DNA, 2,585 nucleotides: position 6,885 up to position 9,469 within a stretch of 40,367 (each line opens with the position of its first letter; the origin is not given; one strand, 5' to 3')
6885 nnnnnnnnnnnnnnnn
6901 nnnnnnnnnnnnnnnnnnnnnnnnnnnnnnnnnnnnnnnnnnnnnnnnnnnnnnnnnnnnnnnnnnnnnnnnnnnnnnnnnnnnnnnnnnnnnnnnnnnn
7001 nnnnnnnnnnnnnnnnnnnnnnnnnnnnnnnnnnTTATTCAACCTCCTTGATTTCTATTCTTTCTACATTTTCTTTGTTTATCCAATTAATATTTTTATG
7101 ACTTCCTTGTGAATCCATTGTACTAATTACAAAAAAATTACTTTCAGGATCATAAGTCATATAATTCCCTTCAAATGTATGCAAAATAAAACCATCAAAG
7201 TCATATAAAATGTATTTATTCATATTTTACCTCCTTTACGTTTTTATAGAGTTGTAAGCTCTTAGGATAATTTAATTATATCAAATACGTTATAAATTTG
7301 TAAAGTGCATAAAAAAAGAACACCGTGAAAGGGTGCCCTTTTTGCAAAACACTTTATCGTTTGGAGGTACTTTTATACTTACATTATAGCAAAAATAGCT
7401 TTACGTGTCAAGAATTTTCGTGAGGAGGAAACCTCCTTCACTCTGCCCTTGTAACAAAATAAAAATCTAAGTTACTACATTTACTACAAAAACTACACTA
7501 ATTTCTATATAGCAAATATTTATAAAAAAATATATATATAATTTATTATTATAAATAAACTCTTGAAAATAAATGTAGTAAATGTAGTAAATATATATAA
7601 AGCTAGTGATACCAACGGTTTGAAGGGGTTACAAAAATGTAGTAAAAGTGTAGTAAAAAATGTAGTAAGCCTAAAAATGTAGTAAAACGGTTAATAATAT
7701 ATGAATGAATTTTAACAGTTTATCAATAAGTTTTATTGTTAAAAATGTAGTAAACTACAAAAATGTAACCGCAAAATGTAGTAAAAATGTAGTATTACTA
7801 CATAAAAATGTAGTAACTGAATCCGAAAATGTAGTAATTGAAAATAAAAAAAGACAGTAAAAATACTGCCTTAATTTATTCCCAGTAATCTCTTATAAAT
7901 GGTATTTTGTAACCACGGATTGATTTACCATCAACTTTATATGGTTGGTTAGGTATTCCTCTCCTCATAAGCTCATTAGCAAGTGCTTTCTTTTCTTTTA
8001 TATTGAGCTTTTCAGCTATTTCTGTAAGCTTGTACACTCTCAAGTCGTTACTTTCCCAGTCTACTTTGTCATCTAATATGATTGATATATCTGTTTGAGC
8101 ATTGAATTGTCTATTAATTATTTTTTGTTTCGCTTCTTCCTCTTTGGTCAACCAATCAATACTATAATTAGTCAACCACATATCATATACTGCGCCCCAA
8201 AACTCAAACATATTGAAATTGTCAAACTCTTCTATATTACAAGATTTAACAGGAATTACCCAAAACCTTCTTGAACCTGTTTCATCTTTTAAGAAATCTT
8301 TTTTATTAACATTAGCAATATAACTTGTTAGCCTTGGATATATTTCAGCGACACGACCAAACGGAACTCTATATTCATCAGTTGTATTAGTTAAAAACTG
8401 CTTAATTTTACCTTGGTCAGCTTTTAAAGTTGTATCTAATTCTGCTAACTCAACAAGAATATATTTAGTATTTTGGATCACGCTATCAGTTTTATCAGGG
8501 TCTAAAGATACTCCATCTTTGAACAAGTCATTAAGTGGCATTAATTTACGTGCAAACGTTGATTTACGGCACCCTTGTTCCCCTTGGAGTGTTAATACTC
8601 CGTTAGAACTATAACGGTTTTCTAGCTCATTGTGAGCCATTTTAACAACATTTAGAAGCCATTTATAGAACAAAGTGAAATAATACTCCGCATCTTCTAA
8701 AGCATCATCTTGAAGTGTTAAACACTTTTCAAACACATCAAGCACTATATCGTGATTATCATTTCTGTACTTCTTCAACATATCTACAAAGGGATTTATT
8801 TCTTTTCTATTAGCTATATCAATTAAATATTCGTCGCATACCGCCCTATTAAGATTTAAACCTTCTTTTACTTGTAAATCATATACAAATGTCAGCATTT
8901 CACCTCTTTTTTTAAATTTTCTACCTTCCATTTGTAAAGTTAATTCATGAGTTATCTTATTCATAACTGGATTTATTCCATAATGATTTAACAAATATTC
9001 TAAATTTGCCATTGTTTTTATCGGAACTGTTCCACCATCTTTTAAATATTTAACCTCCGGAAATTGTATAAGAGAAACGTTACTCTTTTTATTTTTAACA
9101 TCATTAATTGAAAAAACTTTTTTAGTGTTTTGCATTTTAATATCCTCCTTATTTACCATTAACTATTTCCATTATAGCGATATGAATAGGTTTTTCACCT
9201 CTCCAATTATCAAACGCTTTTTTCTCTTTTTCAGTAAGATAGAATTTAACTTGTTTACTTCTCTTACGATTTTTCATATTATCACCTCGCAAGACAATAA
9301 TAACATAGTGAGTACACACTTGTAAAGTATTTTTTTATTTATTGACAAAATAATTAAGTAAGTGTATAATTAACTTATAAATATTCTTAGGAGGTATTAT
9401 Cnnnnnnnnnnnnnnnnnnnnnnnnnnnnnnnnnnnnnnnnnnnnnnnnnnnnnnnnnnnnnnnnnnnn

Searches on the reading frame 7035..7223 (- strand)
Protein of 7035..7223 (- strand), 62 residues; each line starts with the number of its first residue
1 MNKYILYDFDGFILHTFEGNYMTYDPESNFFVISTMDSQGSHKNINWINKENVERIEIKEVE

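Call 14: search_protein_families(library=pfam, proteins=[window:7035-7223:-], max_evalue=0.01)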
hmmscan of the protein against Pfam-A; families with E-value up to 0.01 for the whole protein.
window:7035-7223:- (62 aa): 1 family
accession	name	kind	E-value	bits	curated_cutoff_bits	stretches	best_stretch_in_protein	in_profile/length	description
PF21166.2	LSM12_LSM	-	0.0011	19.1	29.5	1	16-53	19-58/60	LSM12, LSM domain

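Call 50: find_homologous_proteins(query=window:7035-7223:-, max_evalue=0.001)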
Query window:7035-7223:- (62 aa): 2 proteins with E <= 0.001 among 2 candidates.
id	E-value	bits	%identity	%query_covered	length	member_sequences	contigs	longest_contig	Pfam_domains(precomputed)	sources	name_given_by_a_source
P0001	1.2e-32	128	94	100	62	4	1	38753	-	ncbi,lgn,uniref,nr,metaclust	ncbi:hypothetical protein ST39-O_gp12 [Clostridium phage phiCP39-O]|uniref:hypothetical protein n=1 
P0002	3.3e-29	117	87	100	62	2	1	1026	-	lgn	-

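Call 59: predict_structure(protein=window:7035-7223:-)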
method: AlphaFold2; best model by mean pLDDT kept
length: 62 residues; sequences in the alignment: 1
mean_pLDDT: 69.4   pTM: 0.50
mean pLDDT of the five models: 69.4, 68.6, 68.1, 62.4, 59.2
residues with pLDDT >= 90: 0; 70-90: 35; 50-70: 19; < 50: 8
segments of 3 or more residues with pLDDT < 50: 1-3, 8-11
pLDDT, mean of each block of 10 residues (from residue 1): 46 56 82 83 83 68 56
secondary structure, 60 per line:
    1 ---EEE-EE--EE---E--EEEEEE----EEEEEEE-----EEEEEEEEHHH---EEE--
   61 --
elements in order: E4-6 E20-25 E30-36 E42-49 E56-58

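Call 63: fold_search(model_id=the predicted structure, library=pdb)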
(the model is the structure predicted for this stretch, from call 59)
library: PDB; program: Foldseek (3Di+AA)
matches with E <= 10: 801; with E <= 0.001: 0
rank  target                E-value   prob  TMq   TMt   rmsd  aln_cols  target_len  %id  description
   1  8zqg_B                5.2e-01  0.97  0.53  0.12   1.7        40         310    5  Crystal structure of WIPI3 in complex with ATG16L1 (released 2025-01-01)
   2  8bao_A                6.3e-01  0.57  0.35  0.09   5.7        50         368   20  Dysgonamonadaceae bacterium CRISPR ancillary nuclease 2 (released 2022-11-30)
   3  5ycl_D                6.7e-01  0.80  0.46  0.32   5.1        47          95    8  Crystal structure of HigBA complex from Shigella flexneri (released 2018-09-19)
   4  3nm7_D                7.6e-01  0.35  0.33  0.28   5.4        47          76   15  Crystal Structure of Borrelia burgdorferi Pur-alpha (released 2010-10-06)
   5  6jsx_A                8.0e-01  0.90  0.45  0.39   1.5        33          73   18  Structure of a flagellin protein, HpFlaG (released 2020-04-08)
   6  5cj0_B                8.0e-01  0.69  0.40  0.14   3.3        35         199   11  Crystal Structure of Amino Acids 1631-1692 of MYH7 (released 2015-12-02)
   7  5d7w                  1.0e+00  0.11  0.27  0.06   8.3        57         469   16  Crystal structure of serralysin (released 2016-01-13)
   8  3nm7_C                1.1e+00  0.28  0.34  0.29   5.4        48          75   14  Crystal Structure of Borrelia burgdorferi Pur-alpha (released 2010-10-06)
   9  3k2t                  1.2e+00  0.60  0.36  0.41   1.7        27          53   26  Crystal structure of Lmo2511 protein from Listeria monocytogenes, northeast structural genomics consortium target LkR84A (released 2009-11-03)
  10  3k44_B                1.2e+00  0.25  0.30  0.16   3.3        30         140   10  Crystal Structure of Drosophila melanogaster Pur-alpha (released 2009-10-27)
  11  4hgz_B                1.2e+00  0.25  0.27  0.09   4.4        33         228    9  Structure of the CcbJ Methyltransferase from Streptomyces caelestis (released 2013-10-30)
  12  6cp9_C                1.2e+00  0.28  0.39  0.23   5.6        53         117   19  Contact-dependent growth inhibition toxin - immunity protein complex from Klebsiella pneumoniae 342 (released 2019-03-13)
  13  4i35                  1.2e+00  0.10  0.27  0.06   8.3        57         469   16  The crystal structure of serralysin (released 2013-11-27)
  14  5cj0_A                1.3e+00  0.57  0.42  0.15   2.9        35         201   11  Crystal Structure of Amino Acids 1631-1692 of MYH7 (released 2015-12-02)
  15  8k51_B                1.3e+00  0.25  0.31  0.09   3.6        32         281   16  Crystal structure of arylamine N-acyltransferase from Streptomyces aureus (released 2024-07-24)
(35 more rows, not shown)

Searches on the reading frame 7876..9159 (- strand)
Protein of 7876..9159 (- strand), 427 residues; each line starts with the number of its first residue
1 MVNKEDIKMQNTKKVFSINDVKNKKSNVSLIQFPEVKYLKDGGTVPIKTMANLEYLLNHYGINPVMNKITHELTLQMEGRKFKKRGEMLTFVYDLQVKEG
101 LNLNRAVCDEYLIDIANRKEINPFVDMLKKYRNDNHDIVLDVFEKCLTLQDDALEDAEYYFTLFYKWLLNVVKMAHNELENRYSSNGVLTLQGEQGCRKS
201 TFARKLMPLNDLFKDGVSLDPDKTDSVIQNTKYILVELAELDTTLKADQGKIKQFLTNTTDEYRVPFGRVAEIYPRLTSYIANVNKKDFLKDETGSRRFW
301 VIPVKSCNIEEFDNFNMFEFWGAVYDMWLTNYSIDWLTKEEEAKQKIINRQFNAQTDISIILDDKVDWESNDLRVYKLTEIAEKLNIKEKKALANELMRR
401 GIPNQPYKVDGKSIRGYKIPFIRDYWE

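Call 14: search_protein_families(library=pfam, proteins=[window:7876-9159:-], max_evalue=0.01)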
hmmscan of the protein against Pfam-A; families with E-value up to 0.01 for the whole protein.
window:7876-9159:- (427 aa): 2 families
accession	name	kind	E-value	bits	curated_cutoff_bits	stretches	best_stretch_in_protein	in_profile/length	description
PF05272.17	VapE-like_dom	-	7.1e-41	140.5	25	1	129-353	2-216/217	Virulence-associated protein E-like domain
PF19263.5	DUF5906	-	0.0025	18.9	27.6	1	191-298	1-114/114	Family of unknown function (DUF5906)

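Call 44: search_dna_similar(query=window:7876-9159:-, collection=phages, mode=protein, max_rows=40, max_evalue=1e-10)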
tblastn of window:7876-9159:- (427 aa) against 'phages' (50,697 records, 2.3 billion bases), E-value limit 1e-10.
Records with a match: 287; places in all: 287; records where one place covers at least 80% of the query: 37.
Best place of each record, by identity: >=99% 15; <60% 272.
By first word of the organism name: Staphylococcus 86; Bacteroides 32; Rhodobacter 23; Paenibacillus 23; Clostridium 19; Corynebacterium 14; Xanthomonas 10; Bacteriophage 10; Escherichia 9; Pseudomonas 6; and 33 more.
By host as written in the record: Staphylococcus aureus 33; - 24; Rhodobacter capsulatus YW1 23; Corynebacterium xerosis 13; Clostridium perfringens 12; Paenibacillus larvae 2017 10; Xanthomonas campestris pv. campestris GBBC 1419 8; Paenibacillus larvae F1A 8; and 113 more.
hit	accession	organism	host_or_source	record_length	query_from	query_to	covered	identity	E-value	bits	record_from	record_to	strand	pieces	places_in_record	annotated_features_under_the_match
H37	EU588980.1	Clostridium phage phiCP39-O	Clostridium perfringens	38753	1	427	100%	100.0%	0e+0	876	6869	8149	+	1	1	integrase | hypothetical protein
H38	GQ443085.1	Clostridium phage phiCP26F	Clostridium perfringens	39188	1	427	100%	100.0%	0e+0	876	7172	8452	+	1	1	phi26F_gp9: P-loop ATPase-like protein | phi26F_gp8: hypothetical protein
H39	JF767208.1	Clostridium phage phiCP13O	Clostridium perfringens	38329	1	427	100%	100.0%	0e+0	876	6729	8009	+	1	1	predicted P-loop ATPase | hypothetical protein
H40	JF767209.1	Clostridium phage phiCP34O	Clostridium perfringens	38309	1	427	100%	100.0%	0e+0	876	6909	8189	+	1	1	predicted P-loop ATPase | hypothetical protein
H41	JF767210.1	Clostridium phage phiCP9O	Clostridium perfringens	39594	1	427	100%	100.0%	0e+0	876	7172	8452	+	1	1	predicted P-loop ATPase | hypothetical protein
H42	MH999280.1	Clostridium phage CPD1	Clostridium perfringens 2589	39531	1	427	100%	100.0%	0e+0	876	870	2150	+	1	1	integrase | hypothetical protein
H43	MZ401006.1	Clostridium phage CPQ4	Clostridium perfringens JCM 1290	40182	1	427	100%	100.0%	0e+0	876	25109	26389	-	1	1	integrase | hypothetical protein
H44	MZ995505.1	Clostridium phage vB_CpeP_PMQ04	Clostridium perfringens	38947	1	427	100%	100.0%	0e+0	876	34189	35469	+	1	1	P-loop ATPase-like protein | hypothetical protein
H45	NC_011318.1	Clostridium phage phiCP39-O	Clostridium perfringens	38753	1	427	100%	100.0%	0e+0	876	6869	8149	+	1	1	DNA helicase | hypothetical protein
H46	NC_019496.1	Clostridium phage phiCP26F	Clostridium perfringens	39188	1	427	100%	100.0%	0e+0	876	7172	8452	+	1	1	phi26F_gp9: DNA helicase | phi26F_gp8: hypothetical protein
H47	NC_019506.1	Clostridium phage phiCP13O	Clostridium perfringens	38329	1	427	100%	100.0%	0e+0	876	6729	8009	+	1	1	DNA helicase | hypothetical protein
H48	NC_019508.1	Clostridium phage phiCP34O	Clostridium perfringens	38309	1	427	100%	100.0%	0e+0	876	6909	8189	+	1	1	DNA helicase | hypothetical protein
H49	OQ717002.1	Clostridium phage vB_CpeS-17DYC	Clostridium perfringens 012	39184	1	427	100%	100.0%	0e+0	876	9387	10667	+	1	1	hypothetical protein (x2)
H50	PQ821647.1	Clostridium phage HMD-PC1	Clostridium perfringens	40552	1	427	100%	99.8%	0e+0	875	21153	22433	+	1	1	DNA helicase | hypothetical protein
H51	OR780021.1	Clostridium phage XP41-N3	Clostridium perfringens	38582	1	427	100%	99.8%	0e+0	875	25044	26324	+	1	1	DNA helicase | hypothetical protein (x2)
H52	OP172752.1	Clostridium phage CB452P1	Clostridium butyricum BSC452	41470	40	425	90%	46.9%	6e-108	355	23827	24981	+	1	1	hypothetical protein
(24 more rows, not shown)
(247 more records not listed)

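Call 45: get_annotated_region(hit=H52, flank=3500)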
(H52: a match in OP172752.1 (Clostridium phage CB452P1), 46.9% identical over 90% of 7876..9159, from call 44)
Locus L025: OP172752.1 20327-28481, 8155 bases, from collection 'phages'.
description: Clostridium phage CB452P1, partial genome.
organism: Clostridium phage CB452P1 (NCBI taxid 2968621)
taxonomy: Viruses; Duplodnaviria; Heunggongvirae; Uroviricota; Caudoviricetes
host: Clostridium butyricum BSC452; source: municipal sewage; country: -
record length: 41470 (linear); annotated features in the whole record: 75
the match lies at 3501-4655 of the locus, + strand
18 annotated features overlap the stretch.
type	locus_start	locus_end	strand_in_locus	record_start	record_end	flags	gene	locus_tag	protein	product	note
CDS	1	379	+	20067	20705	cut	-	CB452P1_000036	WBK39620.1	hypothetical protein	-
CDS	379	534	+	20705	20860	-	-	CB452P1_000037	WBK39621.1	hypothetical protein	-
CDS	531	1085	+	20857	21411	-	-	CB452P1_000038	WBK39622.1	hypothetical protein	-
CDS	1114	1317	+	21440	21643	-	-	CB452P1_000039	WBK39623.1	hypothetical protein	-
CDS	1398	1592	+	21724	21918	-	-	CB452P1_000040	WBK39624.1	hypothetical protein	-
CDS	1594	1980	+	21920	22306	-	-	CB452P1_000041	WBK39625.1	single-stranded DNA-binding protein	-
CDS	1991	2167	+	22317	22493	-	-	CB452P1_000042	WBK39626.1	hypothetical protein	-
CDS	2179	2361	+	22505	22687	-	-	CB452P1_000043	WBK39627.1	hypothetical protein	-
CDS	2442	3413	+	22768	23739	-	-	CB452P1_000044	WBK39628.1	hypothetical protein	-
CDS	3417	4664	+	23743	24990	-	-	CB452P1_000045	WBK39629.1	hypothetical protein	-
CDS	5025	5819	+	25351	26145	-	-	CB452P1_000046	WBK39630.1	hypothetical protein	-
CDS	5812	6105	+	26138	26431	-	-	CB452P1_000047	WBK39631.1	hypothetical protein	-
CDS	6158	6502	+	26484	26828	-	-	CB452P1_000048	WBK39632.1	hypothetical protein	-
CDS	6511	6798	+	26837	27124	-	-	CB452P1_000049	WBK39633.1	hypothetical protein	-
CDS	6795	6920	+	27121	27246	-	-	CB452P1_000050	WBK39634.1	hypothetical protein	-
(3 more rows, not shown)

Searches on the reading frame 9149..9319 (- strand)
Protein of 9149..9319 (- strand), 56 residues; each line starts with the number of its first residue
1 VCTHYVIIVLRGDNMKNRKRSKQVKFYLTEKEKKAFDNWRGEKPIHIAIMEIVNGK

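Call 14: search_protein_families(library=pfam, proteins=[window:9149-9319:-], max_evalue=0.01)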
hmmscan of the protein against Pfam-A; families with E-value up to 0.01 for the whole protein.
window:9149-9319:- (56 aa): 1 family
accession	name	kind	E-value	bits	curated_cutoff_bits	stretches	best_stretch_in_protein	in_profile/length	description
PF12373.13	Msg2_C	-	0.0018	18.1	25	1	24-37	10-23/30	Major surface glycoprotein 2 C terminal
